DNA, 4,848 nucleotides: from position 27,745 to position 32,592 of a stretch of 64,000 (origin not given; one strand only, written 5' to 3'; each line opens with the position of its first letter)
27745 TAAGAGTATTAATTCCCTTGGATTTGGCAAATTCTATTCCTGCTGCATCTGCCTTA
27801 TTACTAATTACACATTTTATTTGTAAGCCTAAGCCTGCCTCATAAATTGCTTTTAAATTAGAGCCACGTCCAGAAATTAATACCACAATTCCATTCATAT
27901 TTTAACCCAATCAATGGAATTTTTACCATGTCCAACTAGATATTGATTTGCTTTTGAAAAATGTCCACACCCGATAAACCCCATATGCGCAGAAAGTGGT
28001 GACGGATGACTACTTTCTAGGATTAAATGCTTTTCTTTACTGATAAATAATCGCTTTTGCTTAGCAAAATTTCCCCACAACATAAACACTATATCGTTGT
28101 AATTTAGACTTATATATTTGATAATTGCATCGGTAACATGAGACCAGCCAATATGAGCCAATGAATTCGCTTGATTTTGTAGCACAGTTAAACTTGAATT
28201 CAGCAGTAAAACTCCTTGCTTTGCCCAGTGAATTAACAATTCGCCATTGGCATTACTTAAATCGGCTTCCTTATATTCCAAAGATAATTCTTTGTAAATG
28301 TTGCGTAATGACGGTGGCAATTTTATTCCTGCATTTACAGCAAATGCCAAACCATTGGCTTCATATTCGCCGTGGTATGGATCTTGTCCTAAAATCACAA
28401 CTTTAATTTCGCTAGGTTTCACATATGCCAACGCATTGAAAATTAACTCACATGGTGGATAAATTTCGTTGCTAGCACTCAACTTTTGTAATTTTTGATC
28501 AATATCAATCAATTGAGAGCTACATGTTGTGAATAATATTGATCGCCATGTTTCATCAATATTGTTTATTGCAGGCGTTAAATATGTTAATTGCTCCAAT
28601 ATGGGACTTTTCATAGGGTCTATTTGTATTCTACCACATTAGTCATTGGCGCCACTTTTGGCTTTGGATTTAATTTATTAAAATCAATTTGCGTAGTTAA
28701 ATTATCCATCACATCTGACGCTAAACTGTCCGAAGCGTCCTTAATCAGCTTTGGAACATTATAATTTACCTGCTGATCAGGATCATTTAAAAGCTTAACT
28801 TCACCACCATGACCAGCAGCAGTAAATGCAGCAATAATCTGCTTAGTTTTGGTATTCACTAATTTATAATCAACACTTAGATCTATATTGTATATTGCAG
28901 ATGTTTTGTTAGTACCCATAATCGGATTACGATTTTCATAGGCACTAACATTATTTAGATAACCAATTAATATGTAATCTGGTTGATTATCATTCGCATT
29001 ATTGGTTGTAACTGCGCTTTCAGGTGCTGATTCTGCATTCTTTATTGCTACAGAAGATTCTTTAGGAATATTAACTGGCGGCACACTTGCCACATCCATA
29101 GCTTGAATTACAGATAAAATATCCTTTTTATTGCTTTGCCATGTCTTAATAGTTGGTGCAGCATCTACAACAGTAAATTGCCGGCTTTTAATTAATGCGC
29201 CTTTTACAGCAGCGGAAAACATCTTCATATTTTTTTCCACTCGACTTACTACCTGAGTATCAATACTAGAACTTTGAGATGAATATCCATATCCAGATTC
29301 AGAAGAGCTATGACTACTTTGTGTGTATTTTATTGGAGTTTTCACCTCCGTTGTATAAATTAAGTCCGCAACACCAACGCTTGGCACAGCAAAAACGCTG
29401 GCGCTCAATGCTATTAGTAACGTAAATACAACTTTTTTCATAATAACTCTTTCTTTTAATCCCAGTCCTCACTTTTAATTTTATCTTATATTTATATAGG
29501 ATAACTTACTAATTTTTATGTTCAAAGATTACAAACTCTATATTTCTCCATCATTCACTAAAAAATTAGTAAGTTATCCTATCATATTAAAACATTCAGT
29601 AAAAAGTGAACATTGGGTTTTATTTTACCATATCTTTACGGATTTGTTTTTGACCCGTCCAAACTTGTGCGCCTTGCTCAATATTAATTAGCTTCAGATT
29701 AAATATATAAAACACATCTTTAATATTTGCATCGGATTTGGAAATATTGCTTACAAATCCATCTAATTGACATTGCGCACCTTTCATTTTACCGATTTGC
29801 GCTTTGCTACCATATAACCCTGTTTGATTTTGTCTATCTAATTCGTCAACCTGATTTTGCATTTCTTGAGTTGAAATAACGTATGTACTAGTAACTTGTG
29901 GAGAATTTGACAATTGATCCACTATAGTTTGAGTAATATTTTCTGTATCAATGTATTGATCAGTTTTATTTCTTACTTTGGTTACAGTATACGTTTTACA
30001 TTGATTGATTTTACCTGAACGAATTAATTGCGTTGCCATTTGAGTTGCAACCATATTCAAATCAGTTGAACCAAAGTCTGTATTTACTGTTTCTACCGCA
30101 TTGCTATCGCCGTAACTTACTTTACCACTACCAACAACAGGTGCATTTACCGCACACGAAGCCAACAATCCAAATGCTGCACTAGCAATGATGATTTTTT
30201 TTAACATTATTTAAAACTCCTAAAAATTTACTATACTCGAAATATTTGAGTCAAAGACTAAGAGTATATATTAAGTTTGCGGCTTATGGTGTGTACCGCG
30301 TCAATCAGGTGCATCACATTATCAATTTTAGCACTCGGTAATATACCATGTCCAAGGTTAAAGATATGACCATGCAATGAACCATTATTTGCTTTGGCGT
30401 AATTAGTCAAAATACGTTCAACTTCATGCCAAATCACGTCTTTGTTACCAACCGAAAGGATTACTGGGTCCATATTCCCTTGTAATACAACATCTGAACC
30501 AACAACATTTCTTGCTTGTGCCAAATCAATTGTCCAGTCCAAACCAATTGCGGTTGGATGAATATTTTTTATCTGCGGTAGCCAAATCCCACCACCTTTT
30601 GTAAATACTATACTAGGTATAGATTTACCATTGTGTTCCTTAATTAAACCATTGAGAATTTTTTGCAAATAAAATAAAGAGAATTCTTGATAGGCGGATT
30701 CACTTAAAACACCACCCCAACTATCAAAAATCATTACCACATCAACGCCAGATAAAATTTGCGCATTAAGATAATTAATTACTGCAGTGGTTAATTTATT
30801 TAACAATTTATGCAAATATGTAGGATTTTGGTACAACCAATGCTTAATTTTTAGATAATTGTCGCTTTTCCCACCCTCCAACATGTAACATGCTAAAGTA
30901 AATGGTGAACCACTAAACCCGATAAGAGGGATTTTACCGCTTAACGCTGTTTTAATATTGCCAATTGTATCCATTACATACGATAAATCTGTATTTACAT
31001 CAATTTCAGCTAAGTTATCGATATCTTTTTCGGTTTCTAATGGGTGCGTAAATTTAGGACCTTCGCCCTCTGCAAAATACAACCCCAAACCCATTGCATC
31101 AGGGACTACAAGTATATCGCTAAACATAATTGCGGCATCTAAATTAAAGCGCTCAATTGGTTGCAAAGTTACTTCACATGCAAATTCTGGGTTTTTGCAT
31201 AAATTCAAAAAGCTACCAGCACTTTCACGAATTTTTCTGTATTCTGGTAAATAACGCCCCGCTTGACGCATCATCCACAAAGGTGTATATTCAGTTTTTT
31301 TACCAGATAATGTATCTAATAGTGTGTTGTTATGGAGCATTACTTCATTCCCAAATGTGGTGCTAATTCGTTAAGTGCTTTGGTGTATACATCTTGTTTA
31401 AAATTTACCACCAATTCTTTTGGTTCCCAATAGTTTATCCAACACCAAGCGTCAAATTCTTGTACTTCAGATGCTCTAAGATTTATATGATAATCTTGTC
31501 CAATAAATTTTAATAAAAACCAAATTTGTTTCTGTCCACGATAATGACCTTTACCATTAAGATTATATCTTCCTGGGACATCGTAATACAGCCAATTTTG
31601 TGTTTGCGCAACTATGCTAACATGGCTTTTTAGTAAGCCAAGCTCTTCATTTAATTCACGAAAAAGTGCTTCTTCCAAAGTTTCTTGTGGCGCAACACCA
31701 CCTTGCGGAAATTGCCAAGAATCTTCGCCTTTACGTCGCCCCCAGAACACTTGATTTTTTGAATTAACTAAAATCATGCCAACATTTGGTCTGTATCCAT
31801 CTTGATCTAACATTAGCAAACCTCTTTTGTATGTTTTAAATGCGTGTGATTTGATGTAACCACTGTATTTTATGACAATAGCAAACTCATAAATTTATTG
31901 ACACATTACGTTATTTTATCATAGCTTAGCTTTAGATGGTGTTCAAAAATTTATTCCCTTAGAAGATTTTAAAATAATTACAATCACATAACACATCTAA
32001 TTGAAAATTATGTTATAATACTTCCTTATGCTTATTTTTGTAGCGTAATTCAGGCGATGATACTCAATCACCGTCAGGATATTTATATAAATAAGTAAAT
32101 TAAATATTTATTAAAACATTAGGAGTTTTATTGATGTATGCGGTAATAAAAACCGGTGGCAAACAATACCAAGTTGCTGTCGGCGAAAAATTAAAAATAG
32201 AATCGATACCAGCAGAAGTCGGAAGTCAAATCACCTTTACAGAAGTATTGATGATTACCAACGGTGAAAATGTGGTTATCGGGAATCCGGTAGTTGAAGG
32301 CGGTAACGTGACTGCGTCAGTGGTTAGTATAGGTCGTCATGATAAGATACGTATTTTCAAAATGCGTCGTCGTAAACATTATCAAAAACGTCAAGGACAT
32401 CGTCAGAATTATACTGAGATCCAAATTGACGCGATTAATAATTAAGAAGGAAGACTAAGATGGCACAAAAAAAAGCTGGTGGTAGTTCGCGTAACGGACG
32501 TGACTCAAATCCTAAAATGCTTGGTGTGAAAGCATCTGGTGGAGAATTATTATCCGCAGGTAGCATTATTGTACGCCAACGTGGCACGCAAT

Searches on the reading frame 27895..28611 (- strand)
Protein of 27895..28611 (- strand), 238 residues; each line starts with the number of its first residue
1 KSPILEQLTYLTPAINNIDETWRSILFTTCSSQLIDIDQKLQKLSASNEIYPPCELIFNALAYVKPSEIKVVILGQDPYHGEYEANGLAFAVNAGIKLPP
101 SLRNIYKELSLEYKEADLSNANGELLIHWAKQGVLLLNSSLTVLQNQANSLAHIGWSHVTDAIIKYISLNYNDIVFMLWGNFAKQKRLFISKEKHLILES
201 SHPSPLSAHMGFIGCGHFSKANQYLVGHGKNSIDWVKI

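Call 86: search_protein_families(library=pfam, proteins=[window:27895-28611:-])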
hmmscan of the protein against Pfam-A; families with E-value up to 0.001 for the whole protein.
window:27895-28611:- (238 aa): 1 family
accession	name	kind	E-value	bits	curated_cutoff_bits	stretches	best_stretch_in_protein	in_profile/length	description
PF03167.25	UDG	-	1.9e-17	64.1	24.3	1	63-225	3-140/141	Uracil DNA glycosylase superfamily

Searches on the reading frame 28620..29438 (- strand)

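Call 86: search_protein_families(library=pfam, proteins=[window:28620-29438:-])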
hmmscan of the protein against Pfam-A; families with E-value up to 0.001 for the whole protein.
window:28620-29438:- (272 aa): 0 families

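Call 108: search_protein_families(library=ncbifam, proteins=[window:28620-29438:-], max_evalue=0.01)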
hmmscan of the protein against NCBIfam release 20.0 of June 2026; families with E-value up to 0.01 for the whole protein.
window:28620-29438:- (272 aa): 1 family
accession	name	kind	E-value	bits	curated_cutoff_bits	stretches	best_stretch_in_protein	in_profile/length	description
NF004799.0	PRK06148.1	subfamily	0.0021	16.1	1128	1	68-191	322-446/1015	hypothetical protein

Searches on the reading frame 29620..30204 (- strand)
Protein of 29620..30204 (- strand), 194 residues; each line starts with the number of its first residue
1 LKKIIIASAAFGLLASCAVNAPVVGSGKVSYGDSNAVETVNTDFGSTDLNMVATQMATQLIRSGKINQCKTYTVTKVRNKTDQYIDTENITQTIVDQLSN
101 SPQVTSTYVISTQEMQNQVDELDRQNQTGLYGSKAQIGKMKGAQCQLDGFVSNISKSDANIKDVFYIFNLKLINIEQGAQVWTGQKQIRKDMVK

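Call 44: search_protein_families(library=pfam, proteins=[window:29620-30204:-], max_evalue=0.01)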
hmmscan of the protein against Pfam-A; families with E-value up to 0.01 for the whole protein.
window:29620-30204:- (194 aa): 2 families
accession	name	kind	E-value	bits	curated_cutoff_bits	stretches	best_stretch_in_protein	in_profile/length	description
PF13036.11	LpoB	-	9.5e-26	90.9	22.3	1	48-188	1-147/147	Peptidoglycan-synthase activator LpoB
PF11684.13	DUF3280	-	0.0075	17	30.1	0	109-191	48-121/138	Protein of unknown function (DUF2380)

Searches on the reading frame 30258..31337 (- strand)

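Call 86: search_protein_families(library=pfam, proteins=[window:30258-31337:-])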
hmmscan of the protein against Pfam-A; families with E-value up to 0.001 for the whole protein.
window:30258-31337:- (359 aa): 1 family
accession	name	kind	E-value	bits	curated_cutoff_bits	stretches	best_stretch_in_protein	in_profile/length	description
PF01208.23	URO-D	-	1.3e-127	426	23.9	1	2-350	2-345/346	Uroporphyrinogen decarboxylase (URO-D)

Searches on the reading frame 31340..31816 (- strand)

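Call 44: search_protein_families(library=pfam, proteins=[window:31340-31816:-], max_evalue=0.01)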
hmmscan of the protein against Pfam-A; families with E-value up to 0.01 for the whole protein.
window:31340-31816:- (158 aa): 3 families
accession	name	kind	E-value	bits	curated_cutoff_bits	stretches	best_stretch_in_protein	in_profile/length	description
PF00293.34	NUDIX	-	1.9e-19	70.4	21.1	1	8-140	2-127/134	NUDIX domain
PF14815.12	NUDIX_4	-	0.00079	19.6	35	1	14-64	3-53/113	NUDIX domain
PF22327.2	Nudt16-like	-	0.0037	17.7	27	1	36-71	37-73/161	U8 snoRNA-decapping enzyme-like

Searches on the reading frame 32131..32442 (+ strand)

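Call 108: search_protein_families(library=ncbifam, proteins=[window:32131-32442:+], max_evalue=0.01)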
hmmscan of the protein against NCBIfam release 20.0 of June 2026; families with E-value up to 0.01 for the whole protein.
window:32131-32442:+ (104 aa): 3 families
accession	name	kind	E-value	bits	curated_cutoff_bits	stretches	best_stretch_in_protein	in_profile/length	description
TIGR00061.1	L21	equivalog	1.6e-35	121.6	43.7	1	3-102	1-100/101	50S ribosomal protein L21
NF008916.0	PRK12278.1-4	equivalog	2.6e-29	102.6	193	1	2-103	1-102/223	50S ribosomal protein L21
NF008915.0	PRK12278.1-1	equivalog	4.4e-28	98.7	281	1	2-102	1-101/216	50S ribosomal protein L21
